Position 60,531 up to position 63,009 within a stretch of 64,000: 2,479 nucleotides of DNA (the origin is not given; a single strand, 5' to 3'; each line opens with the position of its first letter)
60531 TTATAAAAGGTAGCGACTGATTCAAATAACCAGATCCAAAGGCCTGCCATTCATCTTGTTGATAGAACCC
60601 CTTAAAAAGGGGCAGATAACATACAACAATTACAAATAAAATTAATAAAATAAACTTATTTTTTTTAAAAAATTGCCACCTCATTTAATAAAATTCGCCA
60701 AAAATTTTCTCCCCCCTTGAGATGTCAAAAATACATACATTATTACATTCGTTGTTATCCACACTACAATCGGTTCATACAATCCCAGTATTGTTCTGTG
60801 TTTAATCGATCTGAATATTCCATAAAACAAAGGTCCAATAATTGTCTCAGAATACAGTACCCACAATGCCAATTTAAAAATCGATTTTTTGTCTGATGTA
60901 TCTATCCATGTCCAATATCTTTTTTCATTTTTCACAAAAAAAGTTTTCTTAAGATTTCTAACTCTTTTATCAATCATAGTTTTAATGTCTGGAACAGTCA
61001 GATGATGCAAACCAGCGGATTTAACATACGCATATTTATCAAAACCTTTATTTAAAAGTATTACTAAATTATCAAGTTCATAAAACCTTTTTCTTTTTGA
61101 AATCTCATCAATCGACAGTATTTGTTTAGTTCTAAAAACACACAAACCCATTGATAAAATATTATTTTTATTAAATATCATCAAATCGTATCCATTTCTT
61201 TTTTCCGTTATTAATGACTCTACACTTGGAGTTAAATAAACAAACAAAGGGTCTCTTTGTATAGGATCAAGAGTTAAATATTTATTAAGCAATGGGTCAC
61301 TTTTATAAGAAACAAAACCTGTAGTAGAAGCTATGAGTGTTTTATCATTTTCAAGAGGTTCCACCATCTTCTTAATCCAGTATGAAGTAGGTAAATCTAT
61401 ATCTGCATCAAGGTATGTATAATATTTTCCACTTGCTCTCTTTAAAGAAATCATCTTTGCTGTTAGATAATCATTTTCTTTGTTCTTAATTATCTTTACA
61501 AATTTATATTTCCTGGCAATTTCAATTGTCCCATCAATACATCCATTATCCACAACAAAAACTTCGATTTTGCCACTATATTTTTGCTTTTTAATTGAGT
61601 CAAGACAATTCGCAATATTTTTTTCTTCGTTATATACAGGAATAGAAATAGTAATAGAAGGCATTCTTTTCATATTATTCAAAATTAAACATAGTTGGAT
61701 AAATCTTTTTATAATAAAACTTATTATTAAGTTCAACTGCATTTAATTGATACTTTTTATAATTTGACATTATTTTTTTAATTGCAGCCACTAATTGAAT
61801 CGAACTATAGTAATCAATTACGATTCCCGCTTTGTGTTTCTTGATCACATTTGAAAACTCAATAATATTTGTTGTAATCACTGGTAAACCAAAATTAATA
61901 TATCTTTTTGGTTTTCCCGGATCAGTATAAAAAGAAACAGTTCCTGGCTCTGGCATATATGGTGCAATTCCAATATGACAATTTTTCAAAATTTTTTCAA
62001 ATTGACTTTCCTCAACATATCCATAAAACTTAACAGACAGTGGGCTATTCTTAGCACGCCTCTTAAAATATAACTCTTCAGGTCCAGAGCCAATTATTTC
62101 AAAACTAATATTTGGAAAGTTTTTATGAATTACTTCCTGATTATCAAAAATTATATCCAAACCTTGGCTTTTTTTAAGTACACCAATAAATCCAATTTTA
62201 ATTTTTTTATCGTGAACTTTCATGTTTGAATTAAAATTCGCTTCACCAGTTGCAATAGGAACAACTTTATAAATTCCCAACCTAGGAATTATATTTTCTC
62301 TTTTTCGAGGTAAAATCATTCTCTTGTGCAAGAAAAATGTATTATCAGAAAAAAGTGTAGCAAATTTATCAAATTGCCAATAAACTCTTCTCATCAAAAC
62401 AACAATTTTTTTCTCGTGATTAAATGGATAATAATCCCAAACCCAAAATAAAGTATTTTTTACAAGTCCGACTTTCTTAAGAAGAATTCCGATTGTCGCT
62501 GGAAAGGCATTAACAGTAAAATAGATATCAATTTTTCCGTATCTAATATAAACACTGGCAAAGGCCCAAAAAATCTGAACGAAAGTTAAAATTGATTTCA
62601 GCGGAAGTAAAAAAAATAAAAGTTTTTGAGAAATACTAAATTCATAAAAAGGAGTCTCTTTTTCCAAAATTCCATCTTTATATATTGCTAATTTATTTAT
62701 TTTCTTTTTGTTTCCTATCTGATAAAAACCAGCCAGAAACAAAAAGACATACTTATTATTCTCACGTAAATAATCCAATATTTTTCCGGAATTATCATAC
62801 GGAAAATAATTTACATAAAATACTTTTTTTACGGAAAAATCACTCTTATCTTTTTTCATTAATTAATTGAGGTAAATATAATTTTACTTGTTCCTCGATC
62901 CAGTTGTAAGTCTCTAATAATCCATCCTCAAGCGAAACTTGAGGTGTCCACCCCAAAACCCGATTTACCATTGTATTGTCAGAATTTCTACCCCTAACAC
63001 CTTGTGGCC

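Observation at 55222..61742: Gtr-type three-component glycosylation module (GtrA-like, GtrB-like, GT-C) in which the GT-C component is duplicated and giant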

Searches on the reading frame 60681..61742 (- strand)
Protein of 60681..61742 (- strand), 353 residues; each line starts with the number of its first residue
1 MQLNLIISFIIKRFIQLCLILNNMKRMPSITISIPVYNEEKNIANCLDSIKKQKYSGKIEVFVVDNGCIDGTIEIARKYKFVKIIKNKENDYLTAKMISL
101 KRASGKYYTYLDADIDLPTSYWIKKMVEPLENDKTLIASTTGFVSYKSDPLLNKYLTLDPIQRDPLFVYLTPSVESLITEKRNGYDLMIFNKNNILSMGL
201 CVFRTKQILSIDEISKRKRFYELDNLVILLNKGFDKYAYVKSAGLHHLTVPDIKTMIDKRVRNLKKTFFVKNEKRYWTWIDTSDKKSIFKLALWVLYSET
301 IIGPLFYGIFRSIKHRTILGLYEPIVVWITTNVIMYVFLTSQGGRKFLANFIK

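Call 3: search_protein_families(library=pfam, proteins=[window:60681-61742:-], max_evalue=0.1)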
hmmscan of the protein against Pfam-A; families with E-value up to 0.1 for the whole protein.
window:60681-61742:- (353 aa): 3 families
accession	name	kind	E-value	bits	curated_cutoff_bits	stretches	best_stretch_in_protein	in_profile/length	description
PF00535.33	Glycos_transf_2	-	1.3e-24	87.4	23.3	1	32-145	2-118/168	Glycosyl transferase family 2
PF13641.12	Glyco_tranf_2_3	-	0.00011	22.8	27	1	28-143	1-124/230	Glycosyltransferase like family 2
PF13704.12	Glyco_tranf_2_4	-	0.0037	18.2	27.5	1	59-114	20-81/98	Glycosyl transferase family 2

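Call 4: search_protein_families(library=ncbifam, proteins=[window:60681-61742:-], max_evalue=0.1)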
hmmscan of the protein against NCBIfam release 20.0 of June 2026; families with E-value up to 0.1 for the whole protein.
window:60681-61742:- (353 aa): 25 families
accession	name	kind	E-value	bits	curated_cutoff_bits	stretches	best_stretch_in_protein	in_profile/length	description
TIGR03111.1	glyc2_xrt_Gpos1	hypoth_equivalog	9.7e-14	51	363.95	1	21-147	42-172/439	TIGR03111 family XrtG-associated glycosyltransferase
NF007482.0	PRK10073.1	equivalog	1.3e-13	50.7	423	1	24-138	2-118/334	glycosyltransferase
TIGR03937.1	PgaC_IcaA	equivalog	7.7e-11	41.6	422.3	1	23-140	40-160/407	poly-beta-1,6-N-acetyl-D-glucosamine synthase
NF053739.1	GlytfEpsEBac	equivalog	1.1e-10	40.9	450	1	28-147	1-124/265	glycosyltransferase EpsE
TIGR04242.1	nodulat_NodC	equivalog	1.8e-10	40.4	550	1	23-128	43-154/395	chitooligosaccharide synthase NodC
TIGR03469.1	HpnB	hypoth_equivalog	2.7e-10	39.9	379.25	1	24-79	40-95/386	hopene-associated glycosyltransferase HpnB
TIGR04283.1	glyco_like_mftF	equivalog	4.2e-10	39.6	182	1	30-127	1-94/221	TIGR04283 family arsenosugar biosynthesis glycosyltransferase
NF047683.1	TeichurnBiosyTuaG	equivalog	7.4e-10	38.9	400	1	25-116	3-97/252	teichuronic acid biosynthesis protein TuaG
NF038302.1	EPS_HpsE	equivalog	8.5e-10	38.1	300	1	30-128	3-109/307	hormogonium polysaccharide biosynthesis glycosyltransferase HpsE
TIGR04195.1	S_glycosyl_SunS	equivalog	2.3e-09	36.6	350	1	25-114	54-141/421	SunS family peptide S-glycosyltransferase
TIGR03965.1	mycofact_glyco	equivalog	1.2e-08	34.3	280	1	24-135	70-184/467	mycofactocin biosynthesis glycosyltransferase MftF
NF010496.0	PRK13915.1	equivalog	1.9e-07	30.5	262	1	21-134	24-146/307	glucosyl-3-phosphoglycerate synthase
NF045692.1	OglycostaseCruG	equivalog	4.1e-06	26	600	1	22-80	35-92/386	2'-O-glycosyltransferase CruG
NF041875.1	EPS_EpsD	equivalog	4.4e-06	26.3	370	1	32-118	3-93/325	exopolysaccharide biosynthesis glycosyltransferase EpsD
TIGR04182.1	glyco_TIGR04182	equivalog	6.5e-06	25.7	325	1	30-133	2-100/293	S-layer glycoprotein N-glycosyltransferase AglJ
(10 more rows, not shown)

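Call 8: search_solved_structures(query=window:60681-61673:-, max_evalue=0.01, show_alignments=2)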
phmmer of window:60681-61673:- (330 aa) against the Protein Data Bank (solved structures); distinct sequences matched with E-value up to 0.01: 20.
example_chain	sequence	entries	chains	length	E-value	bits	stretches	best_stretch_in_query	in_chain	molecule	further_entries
2z87_A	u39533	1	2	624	2.8e-13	52.9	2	6-112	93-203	Chondroitin synthase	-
2z86_A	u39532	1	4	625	2.8e-13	52.9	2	6-112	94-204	Chondroitin synthase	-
5hea_A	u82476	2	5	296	4.8e-09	39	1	7-126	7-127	Putative glycosyltransferase (GalT1)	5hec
22ao_A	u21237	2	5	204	1e-08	37.9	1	5-109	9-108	GmaR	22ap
6p61_A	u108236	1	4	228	5.4e-08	35.5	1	1-138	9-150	Glycosyltransferase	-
5mlz_A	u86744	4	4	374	2.7e-07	33.2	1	6-113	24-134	Dolichol monophosphate mannose synthase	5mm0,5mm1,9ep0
3l7i_A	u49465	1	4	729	1.2e-06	31.1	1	6-123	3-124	Teichoic acid biosynthesis protein F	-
3l7j_A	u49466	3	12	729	1.2e-06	31.1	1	6-123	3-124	Teichoic acid biosynthesis protein F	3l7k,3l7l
3l7m_A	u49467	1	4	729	1.2e-06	31.1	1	6-123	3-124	Teichoic acid biosynthesis protein F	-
5tze_C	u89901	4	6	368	3.2e-06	29.7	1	8-92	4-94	Glycosyl transferase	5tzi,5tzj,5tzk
5tz8_A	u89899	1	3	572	5.6e-06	28.9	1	8-92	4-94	Glycosyl transferase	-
7msk_A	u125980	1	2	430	3e-05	26.5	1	4-92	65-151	Glyco_trans_2-like domain-containing protein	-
3bcv_A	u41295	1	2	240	4.1e-05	26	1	2-95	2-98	Putative glycosyltransferase protein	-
9omj_A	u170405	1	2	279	5.1e-05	25.7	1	6-91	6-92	Glycosyltransferase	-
9omm_A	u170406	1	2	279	5.4e-05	25.6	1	6-91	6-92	Glycosyltransferase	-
6yv7_B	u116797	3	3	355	7.7e-05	25.1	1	4-95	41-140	Glycosyl transferase, family 2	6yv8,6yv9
6yv7_A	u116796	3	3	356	7.7e-05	25.1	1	4-95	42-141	Glycosyl transferase, family 2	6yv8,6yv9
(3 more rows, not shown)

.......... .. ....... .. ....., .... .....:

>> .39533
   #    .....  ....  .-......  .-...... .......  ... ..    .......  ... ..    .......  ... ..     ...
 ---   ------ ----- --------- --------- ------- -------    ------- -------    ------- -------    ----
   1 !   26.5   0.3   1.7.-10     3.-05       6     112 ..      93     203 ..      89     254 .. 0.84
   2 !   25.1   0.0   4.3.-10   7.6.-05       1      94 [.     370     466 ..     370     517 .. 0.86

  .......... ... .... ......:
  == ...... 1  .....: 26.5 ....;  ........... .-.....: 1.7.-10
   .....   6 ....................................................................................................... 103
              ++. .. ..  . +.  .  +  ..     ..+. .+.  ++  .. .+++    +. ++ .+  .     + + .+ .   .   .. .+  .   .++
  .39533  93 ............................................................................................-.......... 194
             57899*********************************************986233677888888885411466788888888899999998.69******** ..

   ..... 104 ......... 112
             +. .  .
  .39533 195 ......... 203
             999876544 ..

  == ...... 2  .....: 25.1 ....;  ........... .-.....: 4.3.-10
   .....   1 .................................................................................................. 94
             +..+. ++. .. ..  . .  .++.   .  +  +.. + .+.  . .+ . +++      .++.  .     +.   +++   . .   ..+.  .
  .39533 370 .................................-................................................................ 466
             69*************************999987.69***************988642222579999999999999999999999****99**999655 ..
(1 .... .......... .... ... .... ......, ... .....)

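Call 17: find_homologous_proteins(query=window:60681-61673:-, max_evalue=0.001)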
Query window:60681-61673:- (330 aa): 61 proteins with E <= 0.001 among 1324 candidates.
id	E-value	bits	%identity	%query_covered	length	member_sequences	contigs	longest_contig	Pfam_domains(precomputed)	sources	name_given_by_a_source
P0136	7.7e-216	733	100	100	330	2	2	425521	PF13641.13,PF00535.33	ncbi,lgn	-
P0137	3.4e-191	652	87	100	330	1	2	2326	PF00535.33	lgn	-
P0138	4.0e-160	550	74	99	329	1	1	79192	PF00535.33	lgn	-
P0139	3.0e-156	537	72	100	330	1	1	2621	PF00535.33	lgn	-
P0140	4.4e-154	530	70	100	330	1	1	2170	PF00535.33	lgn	-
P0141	2.4e-110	387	54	99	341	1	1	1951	PF13641.13,PF00535.33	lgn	-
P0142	1.7e-92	328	48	98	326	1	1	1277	PF10111.15,PF00535.33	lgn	-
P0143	4.7e-90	320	46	100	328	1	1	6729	PF13641.13,PF00535.33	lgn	-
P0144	1.6e-86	308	44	100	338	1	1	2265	PF13641.13,PF00535.33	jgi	jgi:glycosyltransferase involved in cell wall biosynthesis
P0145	3.0e-86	308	47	93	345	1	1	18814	PF13641.13,PF00535.33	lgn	-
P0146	9.0e-86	306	46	96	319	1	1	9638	PF10111.15,PF13641.13,PF00535.33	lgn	-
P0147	1.3e-83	299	44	98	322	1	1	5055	PF13641.13,PF00535.33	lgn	-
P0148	1.4e-83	299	44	91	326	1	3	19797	PF13641.13,PF00535.33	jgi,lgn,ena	-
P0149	4.9e-83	297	46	96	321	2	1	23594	PF13641.13,PF00535.33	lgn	-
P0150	6.2e-83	297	45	98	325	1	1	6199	PF13641.13,PF00535.33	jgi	-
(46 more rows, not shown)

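Call 19: search_solved_structures(query=A2, max_evalue=0.01, show_alignments=0)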
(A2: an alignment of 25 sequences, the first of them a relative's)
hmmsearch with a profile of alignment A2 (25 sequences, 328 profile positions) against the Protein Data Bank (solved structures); distinct sequences matched with E-value up to 0.01: 38.
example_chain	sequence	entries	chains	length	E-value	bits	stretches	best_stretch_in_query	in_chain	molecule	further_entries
2z87_A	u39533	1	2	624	1.9e-23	86.2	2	6-126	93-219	Chondroitin synthase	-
2z86_A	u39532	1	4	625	2e-23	86.2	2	6-126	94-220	Chondroitin synthase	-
6p61_A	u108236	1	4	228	1.9e-17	66.6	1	1-144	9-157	Glycosyltransferase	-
5hea_A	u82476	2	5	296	1.6e-15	60.2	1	4-125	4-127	Putative glycosyltransferase (GalT1)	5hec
5tze_C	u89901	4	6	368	4e-15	58.9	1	6-93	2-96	Glycosyl transferase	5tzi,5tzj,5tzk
5tz8_A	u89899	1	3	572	7.1e-15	58.1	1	6-93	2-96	Glycosyl transferase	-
5mlz_A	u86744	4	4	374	1.8e-14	56.8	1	5-114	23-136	Dolichol monophosphate mannose synthase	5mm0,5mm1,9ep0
22ao_A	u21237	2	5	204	5.2e-12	48.7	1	5-109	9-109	GmaR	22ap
6yv7_B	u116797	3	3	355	1.4e-11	47.2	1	5-107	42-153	Glycosyl transferase, family 2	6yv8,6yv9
6yv7_A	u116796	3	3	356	1.4e-11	47.2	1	5-107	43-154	Glycosyl transferase, family 2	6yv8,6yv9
3bcv_A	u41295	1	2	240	4.4e-11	45.6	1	2-98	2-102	Putative glycosyltransferase protein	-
7msk_A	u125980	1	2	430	1.1e-10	44.3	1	4-95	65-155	Glyco_trans_2-like domain-containing protein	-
3l7j_A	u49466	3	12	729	5.6e-10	42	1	5-95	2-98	Teichoic acid biosynthesis protein F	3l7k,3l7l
3l7i_A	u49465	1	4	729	5.6e-10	42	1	5-95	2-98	Teichoic acid biosynthesis protein F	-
3l7m_A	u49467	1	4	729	5.7e-10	42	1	5-95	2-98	Teichoic acid biosynthesis protein F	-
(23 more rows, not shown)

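Call 30: predict_structure(alignment_id=A2)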
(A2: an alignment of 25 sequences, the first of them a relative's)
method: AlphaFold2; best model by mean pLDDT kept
length: 330 residues; sequences in the alignment: 25
mean_pLDDT: 91.1   pTM: 0.87
mean pLDDT of the five models: 91.1, 90.5, 89.5, 89.1, 87.9
residues with pLDDT >= 90: 231; 70-90: 90; 50-70: 9; < 50: 0
segments of 3 or more residues with pLDDT < 50: none
pLDDT, mean of each block of 10 residues (from residue 1): 90 96 97 97 96 97 93 96 96 95 97 95 92 90 87 95 93 86 95 92 94 96 87 85 71 77 86 91 95 94 92 85 80
secondary structure, 60 per line:
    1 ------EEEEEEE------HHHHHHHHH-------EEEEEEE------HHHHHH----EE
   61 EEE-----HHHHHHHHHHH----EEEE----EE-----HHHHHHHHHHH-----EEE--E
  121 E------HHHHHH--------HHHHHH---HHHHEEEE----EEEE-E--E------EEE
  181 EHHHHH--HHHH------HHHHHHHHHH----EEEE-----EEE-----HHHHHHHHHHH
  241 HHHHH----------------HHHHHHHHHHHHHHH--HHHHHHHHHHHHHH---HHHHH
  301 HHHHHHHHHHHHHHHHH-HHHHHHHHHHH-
elements in order: E7-13 H20-28 E36-42 H49-54 E59-63 H69-79 E84-87 H99-109 E115-117 H128-133 H142-147 H151-154 E155-158 E163-166 E178-181 H182-186 H189-192 H199-208 E213-216 E222-224 H230-245 H262-276 H279-292 H296-317 H319-329

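Call 33: fold_search(model_id=the predicted structure, library=pdb)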
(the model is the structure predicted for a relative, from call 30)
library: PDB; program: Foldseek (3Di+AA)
matches with E <= 10: 1364; with E <= 0.001: 428
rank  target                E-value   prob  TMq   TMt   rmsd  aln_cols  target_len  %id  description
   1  6yv7_B                2.9e-11  1.00  0.55  0.52   8.4       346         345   18  Mannosyltransferase PcManGT from Pyrobaculum calidifontis (released 2020-07-22)
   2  5hea_A                4.8e-11  1.00  0.47  0.56  10.6       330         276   15  CgT structure in hexamer (released 2016-08-31)
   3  9fmz_A                1.0e-10  1.00  0.50  0.23  10.7       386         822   14  Cryo-EM structure of the c-di-GMP-bound synthase:pEtN transferase complex (BcsA-Bct-G3) from the E. coli cellulose sec (released 2024-10-16)
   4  9omn_B                1.3e-10  1.00  0.47  0.57  11.4       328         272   14  WrtF fucosyltransferase - GDP-2-deoxy-2-fluoro-beta-L-fucose (released 2025-10-29)
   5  6h1j_C                1.9e-10  1.00  0.44  0.47  13.6       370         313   13  TarP native (released 2018-09-26)
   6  9omh_A                2.0e-10  1.00  0.46  0.55  12.0       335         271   14  WrtF fucosyltransferase - Apo (released 2025-10-29)
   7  9omh_D                3.2e-10  1.00  0.47  0.56  11.5       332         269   14  WrtF fucosyltransferase - Apo (released 2025-10-29)
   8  6hnq_B                3.6e-10  1.00  0.46  0.47  10.4       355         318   14  TarP-6RboP-(CH2)6NH2 (released 2018-10-24)
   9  6h4m_Q                4.8e-10  1.00  0.47  0.50  11.0       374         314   12  TarP-UDP-GlcNAc-3RboP (released 2018-09-26)
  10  6h4m_H                5.7e-10  1.00  0.47  0.48  10.1       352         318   13  TarP-UDP-GlcNAc-3RboP (released 2018-09-26)
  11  6h4f_F                5.7e-10  1.00  0.46  0.48  10.1       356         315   13  TarP-3RboP (released 2018-09-26)
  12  8snc_A                6.0e-10  1.00  0.54  0.38  11.2       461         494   11  Chlorella virus Hyaluronan Synthase bound to GlcA extended GlcNAc primer (released 2024-05-01)
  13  9b8v_E                6.0e-10  1.00  0.53  0.23  10.4       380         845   15  AlphaFold2 informed cryo-EM model of the E. coli cellulose synthase BcsAG3B6 complex (released 2025-02-19)
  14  6yv7_A                6.4e-10  1.00  0.48  0.46  11.9       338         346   17  Mannosyltransferase PcManGT from Pyrobaculum calidifontis (released 2020-07-22)
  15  6h4f_B                6.4e-10  1.00  0.48  0.49  10.4       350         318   14  TarP-3RboP (released 2018-09-26)
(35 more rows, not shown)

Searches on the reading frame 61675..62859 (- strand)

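Call 3: search_protein_families(library=pfam, proteins=[window:61675-62859:-], max_evalue=0.1)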
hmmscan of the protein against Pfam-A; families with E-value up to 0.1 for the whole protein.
window:61675-62859:- (394 aa): 2 families
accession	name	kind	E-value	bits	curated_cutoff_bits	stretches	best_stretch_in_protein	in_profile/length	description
PF00534.26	Glycos_transf_1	-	3.5e-18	66.2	26.4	1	216-370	12-162/172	Glycosyl transferases group 1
PF13692.12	Glyco_trans_1_4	-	6.4e-15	56.1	27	1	221-366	3-142/142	Glycosyl transferases group 1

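Call 4: search_protein_families(library=ncbifam, proteins=[window:61675-62859:-], max_evalue=0.1)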
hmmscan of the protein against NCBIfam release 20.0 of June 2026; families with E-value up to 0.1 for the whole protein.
window:61675-62859:- (394 aa): 8 families
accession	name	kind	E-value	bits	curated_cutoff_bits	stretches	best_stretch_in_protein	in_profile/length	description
TIGR04063.1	stp3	hypoth_equivalog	1.5e-08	34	442.05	1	203-371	198-365/397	TIGR04063 family PEP-CTERM/XrtA system glycosyltransferase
TIGR04157.1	glyco_rSAM_CFB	subfamily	1.3e-05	24.4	400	1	209-364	217-364/406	TIGR04157 family glycosyltransferase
NF038298.1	EPS_HpsO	equivalog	0.00018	20.4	575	1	126-270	110-250/388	hormogonium polysaccharide biosynthesis glycosyltransferase HpsO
NF041876.1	EPS_EpsE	equivalog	0.00022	20.6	400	1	214-369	209-364/389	exopolysaccharide biosynthesis GT4 family glycosyltransferase EpsE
NF038295.1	EPS_HpsP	equivalog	0.0003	19.9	550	1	190-372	180-358/388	hormogonium polysaccharide biosynthesis glycosyltransferase HpsP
NF007323.0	PRK09814.1-2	equivalog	0.00069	18.8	529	1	309-380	241-311/327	beta-1,6-galactofuranosyltransferase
NF007640.0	PRK10307.1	subfamily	0.0011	18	276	1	206-369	216-375/411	WcaI family glycosyltransferase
TIGR03088.1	stp2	hypoth_equivalog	0.0066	15.5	409.05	1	147-370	120-342/374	TIGR03088 family PEP-CTERM/XrtA system glycosyltransferase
